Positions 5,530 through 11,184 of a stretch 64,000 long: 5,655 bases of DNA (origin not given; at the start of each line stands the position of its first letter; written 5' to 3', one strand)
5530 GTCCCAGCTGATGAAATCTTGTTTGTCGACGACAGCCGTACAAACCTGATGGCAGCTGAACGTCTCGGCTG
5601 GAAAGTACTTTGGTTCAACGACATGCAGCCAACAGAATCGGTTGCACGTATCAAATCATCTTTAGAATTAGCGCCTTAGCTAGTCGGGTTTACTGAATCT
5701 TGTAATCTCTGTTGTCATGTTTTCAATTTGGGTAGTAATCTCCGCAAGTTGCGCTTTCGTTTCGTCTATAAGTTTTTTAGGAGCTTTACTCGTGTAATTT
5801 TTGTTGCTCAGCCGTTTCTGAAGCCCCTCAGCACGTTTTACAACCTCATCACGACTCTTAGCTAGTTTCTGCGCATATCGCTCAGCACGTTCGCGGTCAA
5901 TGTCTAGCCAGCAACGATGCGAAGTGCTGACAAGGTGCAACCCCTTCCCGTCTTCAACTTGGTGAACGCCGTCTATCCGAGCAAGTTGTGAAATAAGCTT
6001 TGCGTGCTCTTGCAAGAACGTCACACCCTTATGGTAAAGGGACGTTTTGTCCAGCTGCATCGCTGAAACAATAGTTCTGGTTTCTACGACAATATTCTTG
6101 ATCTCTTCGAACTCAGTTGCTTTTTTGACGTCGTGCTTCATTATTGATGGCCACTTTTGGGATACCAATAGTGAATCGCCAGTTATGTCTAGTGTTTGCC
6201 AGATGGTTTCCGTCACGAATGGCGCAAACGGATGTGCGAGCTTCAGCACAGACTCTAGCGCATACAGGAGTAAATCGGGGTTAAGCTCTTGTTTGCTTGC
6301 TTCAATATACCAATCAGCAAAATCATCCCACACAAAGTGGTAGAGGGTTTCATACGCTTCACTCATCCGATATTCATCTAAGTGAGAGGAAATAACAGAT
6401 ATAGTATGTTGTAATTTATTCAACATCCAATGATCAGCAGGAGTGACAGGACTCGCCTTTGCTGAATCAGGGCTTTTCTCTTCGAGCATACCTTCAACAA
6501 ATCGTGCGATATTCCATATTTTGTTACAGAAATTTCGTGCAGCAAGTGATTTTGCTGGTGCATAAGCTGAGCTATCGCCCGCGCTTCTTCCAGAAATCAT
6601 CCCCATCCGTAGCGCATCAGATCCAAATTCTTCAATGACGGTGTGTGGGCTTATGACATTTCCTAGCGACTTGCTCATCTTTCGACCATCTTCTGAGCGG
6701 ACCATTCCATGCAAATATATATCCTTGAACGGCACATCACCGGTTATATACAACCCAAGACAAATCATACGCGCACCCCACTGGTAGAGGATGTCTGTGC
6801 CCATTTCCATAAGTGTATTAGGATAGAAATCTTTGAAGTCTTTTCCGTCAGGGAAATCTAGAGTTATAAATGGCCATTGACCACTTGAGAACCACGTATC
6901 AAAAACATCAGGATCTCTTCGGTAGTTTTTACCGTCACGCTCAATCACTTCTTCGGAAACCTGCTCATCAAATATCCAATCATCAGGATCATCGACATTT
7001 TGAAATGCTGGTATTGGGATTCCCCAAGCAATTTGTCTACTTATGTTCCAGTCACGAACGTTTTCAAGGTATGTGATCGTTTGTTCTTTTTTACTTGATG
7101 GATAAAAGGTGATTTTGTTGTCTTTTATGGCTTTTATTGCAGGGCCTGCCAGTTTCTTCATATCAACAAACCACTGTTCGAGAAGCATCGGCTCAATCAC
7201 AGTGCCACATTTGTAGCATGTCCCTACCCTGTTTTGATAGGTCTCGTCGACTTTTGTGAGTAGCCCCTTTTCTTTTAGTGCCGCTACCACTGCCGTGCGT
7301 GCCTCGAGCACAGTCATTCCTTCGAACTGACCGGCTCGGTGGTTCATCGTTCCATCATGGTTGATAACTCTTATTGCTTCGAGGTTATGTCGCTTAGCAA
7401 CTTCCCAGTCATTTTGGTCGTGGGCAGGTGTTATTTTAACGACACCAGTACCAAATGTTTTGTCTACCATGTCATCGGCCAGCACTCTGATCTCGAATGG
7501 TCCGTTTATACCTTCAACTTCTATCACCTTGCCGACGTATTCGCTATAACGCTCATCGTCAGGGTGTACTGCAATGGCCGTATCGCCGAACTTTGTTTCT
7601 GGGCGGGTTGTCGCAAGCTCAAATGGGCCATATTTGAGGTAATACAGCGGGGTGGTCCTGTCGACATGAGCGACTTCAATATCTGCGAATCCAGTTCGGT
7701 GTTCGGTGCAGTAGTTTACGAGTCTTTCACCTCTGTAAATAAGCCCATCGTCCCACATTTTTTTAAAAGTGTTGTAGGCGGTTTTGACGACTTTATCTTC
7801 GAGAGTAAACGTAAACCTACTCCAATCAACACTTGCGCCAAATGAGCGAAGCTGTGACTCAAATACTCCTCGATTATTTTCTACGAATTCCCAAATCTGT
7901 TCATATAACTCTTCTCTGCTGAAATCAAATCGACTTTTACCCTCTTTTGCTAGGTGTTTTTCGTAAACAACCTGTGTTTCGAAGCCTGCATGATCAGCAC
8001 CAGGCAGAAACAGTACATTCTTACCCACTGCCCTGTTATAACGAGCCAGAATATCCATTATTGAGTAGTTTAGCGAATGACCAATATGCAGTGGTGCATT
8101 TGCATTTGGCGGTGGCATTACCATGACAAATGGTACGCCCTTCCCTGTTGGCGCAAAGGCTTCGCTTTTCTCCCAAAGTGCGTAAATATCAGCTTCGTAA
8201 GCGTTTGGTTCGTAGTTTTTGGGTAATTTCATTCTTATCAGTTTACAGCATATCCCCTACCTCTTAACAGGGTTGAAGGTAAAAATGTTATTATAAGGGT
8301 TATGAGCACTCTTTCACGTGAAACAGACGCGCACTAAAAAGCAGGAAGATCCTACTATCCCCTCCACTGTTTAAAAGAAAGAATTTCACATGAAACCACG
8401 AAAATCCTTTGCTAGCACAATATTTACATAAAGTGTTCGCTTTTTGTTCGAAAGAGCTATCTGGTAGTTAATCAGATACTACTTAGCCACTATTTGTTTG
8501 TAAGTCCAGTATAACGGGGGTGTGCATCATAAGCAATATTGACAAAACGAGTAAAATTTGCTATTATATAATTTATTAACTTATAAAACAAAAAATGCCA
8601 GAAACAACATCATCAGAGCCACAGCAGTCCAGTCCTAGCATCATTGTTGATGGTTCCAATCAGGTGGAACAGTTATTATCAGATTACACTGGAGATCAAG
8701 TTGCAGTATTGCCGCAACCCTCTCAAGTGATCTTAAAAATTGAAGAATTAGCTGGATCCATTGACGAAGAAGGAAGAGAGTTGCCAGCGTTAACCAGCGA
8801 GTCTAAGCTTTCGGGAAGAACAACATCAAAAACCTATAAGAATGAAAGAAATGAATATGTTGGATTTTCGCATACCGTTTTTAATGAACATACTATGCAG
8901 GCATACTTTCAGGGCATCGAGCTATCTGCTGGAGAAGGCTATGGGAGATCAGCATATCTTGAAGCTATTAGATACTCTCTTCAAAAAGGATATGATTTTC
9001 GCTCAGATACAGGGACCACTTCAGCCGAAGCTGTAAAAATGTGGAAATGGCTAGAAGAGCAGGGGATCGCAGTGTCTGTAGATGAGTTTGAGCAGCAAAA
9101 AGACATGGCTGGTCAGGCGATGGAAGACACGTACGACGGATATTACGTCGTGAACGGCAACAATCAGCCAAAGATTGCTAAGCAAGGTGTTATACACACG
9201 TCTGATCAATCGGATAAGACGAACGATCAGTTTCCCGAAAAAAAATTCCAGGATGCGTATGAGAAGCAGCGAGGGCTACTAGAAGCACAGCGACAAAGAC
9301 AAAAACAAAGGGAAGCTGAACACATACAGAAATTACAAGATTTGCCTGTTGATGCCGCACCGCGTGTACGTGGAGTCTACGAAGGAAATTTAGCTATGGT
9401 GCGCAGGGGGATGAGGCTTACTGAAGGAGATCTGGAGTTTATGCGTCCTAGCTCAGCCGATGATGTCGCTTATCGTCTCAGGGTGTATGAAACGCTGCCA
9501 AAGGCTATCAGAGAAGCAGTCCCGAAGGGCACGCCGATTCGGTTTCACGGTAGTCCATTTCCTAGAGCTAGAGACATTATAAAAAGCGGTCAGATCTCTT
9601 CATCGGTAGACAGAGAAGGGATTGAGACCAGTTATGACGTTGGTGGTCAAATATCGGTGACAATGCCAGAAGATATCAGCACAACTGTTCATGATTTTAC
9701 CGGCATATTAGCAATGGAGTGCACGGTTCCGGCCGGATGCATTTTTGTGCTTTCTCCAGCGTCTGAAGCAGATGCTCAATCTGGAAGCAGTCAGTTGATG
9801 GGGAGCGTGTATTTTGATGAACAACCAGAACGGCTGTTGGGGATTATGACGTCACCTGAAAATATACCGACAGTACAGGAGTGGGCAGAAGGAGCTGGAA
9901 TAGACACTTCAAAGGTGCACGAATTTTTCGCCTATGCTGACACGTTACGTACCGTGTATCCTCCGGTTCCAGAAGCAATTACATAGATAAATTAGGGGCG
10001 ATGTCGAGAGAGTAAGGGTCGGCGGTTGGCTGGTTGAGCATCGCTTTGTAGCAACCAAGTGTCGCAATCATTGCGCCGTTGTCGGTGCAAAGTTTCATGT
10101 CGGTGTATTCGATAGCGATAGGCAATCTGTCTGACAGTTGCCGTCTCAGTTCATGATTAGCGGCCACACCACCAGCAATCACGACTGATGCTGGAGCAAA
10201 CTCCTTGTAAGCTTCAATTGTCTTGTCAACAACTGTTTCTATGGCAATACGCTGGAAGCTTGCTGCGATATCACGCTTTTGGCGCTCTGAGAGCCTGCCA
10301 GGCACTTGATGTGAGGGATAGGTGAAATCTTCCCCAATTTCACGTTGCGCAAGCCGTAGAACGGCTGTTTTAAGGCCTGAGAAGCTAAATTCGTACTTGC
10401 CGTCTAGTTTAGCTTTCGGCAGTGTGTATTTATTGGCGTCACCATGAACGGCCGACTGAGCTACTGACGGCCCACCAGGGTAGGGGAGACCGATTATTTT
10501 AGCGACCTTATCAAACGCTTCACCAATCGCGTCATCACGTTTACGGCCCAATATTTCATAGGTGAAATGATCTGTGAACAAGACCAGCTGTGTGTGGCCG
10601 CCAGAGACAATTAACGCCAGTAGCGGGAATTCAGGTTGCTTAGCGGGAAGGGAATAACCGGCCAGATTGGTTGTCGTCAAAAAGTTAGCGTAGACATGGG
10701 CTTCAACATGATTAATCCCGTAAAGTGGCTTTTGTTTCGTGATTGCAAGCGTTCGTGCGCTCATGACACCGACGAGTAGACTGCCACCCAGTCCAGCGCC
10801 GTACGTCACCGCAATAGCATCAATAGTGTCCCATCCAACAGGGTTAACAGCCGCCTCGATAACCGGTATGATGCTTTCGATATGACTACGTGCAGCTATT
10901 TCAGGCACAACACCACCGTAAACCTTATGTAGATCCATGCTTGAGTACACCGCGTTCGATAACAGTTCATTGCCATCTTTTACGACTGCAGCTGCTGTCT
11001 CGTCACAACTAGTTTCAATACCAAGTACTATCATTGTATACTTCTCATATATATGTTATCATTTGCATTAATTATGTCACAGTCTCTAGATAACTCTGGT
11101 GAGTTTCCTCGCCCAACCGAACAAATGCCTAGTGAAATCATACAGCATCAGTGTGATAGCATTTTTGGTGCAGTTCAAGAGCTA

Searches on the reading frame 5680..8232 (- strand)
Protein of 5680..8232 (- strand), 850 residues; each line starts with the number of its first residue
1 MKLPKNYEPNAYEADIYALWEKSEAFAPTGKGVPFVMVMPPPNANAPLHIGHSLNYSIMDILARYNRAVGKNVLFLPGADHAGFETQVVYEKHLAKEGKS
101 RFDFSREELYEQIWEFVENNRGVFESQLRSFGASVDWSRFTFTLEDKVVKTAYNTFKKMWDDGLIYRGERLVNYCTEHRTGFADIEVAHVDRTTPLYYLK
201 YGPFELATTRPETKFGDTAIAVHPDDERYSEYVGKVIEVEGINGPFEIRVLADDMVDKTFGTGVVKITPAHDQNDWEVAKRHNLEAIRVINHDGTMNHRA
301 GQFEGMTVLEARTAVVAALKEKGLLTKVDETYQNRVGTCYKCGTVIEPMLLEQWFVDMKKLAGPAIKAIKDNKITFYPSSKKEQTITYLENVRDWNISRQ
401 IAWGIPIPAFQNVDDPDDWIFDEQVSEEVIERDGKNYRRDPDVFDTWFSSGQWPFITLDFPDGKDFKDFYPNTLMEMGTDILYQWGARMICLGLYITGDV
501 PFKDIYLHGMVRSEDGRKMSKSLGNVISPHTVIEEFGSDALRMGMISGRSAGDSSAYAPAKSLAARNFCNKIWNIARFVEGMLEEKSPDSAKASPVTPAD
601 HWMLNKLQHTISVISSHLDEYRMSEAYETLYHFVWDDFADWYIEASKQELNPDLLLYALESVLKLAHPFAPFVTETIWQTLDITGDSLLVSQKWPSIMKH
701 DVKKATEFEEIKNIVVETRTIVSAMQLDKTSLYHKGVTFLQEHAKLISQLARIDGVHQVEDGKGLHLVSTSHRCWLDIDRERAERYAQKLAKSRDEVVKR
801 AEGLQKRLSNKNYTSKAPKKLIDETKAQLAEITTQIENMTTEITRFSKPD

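Call 61: search_protein_families(library=pfam, proteins=[window:5680-8232:-], max_evalue=0.001)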
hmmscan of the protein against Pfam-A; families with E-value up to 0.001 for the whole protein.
window:5680-8232:- (850 aa): 6 families
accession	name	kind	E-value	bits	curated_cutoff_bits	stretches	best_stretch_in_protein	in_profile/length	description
PF00133.28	tRNA-synt_1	-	1.6e-113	380.1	22.7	1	16-552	2-409/414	tRNA synthetases class I (I, L, M and V)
PF08264.19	Anticodon_1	-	1.7e-31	109.5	25.1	1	600-729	1-140/148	Anticodon-binding domain of tRNA ligase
PF09334.17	tRNA-synt_1g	-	1.2e-25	90.6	20.1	3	42-187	8-135/391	tRNA synthetases class I (M)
PF10458.14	Val_tRNA-synt_C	-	1.1e-09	38.9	25.9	1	787-845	6-64/66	Valyl tRNA synthetase tRNA binding arm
PF13603.12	tRNA-synt_1_2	-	1.6e-07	31.4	25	1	247-296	97-146/185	Leucyl-tRNA synthetase, editing domain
PF01406.26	tRNA-synt_1e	-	4.2e-07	30.1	27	1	498-547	233-282/301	tRNA synthetases class I (C) catalytic domain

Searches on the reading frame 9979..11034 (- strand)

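Call 61: search_protein_families(library=pfam, proteins=[window:9979-11034:-], max_evalue=0.001)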
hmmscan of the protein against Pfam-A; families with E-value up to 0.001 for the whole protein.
window:9979-11034:- (351 aa): 3 families
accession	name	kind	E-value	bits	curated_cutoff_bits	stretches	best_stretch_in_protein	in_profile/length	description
PF00814.31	TsaD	-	1.3e-80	271.3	24.8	1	23-324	1-263/264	tRNA N6-adenosine threonylcarbamoyltransferase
PF02543.21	Carbam_trans_N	-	0.00017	21.6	24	1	249-299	271-319/346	Carbamoyltransferase N-terminus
PF22521.2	HypF_C_2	-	0.0003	21.1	27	1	249-305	162-218/241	Carbamoyltransferase, Kae1-like Domain, second subdomain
